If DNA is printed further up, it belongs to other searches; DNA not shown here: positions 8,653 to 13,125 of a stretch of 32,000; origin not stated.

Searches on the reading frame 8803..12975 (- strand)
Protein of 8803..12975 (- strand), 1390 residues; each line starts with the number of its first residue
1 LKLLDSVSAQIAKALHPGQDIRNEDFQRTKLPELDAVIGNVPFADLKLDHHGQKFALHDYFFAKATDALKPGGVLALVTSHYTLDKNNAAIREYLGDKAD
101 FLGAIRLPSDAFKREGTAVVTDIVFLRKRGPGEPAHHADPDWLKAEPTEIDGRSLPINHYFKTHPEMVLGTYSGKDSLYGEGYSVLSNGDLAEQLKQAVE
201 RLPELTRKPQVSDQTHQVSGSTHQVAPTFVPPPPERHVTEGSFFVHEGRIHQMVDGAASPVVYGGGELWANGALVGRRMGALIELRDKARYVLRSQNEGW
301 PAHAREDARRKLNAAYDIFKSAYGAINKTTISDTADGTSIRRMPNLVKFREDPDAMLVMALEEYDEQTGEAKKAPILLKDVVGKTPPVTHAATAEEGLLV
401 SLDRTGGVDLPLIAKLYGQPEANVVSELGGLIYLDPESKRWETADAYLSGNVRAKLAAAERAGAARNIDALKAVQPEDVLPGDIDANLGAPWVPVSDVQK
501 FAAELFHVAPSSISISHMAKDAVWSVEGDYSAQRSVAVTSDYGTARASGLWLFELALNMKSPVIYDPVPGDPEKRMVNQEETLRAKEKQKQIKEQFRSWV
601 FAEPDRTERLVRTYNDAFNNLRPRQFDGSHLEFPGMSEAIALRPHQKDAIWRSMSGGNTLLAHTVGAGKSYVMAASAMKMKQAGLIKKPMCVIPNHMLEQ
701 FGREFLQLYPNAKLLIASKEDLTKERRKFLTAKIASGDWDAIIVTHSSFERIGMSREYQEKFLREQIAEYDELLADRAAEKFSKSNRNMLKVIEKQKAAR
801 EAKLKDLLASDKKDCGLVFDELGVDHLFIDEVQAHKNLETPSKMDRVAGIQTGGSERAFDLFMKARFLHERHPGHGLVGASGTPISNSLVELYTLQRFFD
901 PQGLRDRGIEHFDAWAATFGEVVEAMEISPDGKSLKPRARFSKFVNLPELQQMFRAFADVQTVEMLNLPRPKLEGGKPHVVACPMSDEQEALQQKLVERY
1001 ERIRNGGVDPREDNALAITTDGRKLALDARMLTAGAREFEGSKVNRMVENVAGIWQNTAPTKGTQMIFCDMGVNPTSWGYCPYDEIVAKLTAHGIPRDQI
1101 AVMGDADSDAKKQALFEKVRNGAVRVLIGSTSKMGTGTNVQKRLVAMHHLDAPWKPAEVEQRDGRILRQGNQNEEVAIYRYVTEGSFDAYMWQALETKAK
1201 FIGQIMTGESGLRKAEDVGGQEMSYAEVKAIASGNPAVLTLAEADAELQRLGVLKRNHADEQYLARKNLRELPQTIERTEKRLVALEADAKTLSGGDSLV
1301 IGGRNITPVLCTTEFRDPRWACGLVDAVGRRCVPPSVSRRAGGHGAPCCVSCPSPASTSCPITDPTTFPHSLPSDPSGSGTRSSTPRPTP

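Call 25: search_protein_families(library=pfam, proteins=[window:8803-12975:-], max_evalue=0.001)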
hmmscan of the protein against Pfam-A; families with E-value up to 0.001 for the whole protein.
window:8803-12975:- (1390 aa): 3 families
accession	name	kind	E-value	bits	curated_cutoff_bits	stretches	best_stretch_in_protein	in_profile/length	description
PF04851.21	ResIII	-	6.2e-07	29.9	22.5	1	640-763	2-122/164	Type III restriction enzyme, res subunit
PF00271.37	Helicase_C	-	3.1e-05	24.6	23.5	1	1109-1170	51-110/110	Helicase conserved C-terminal domain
PF00176.29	SNF2-rel_dom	-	7.6e-05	22.4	24.9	0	881-996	160-253/290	SNF2-related domain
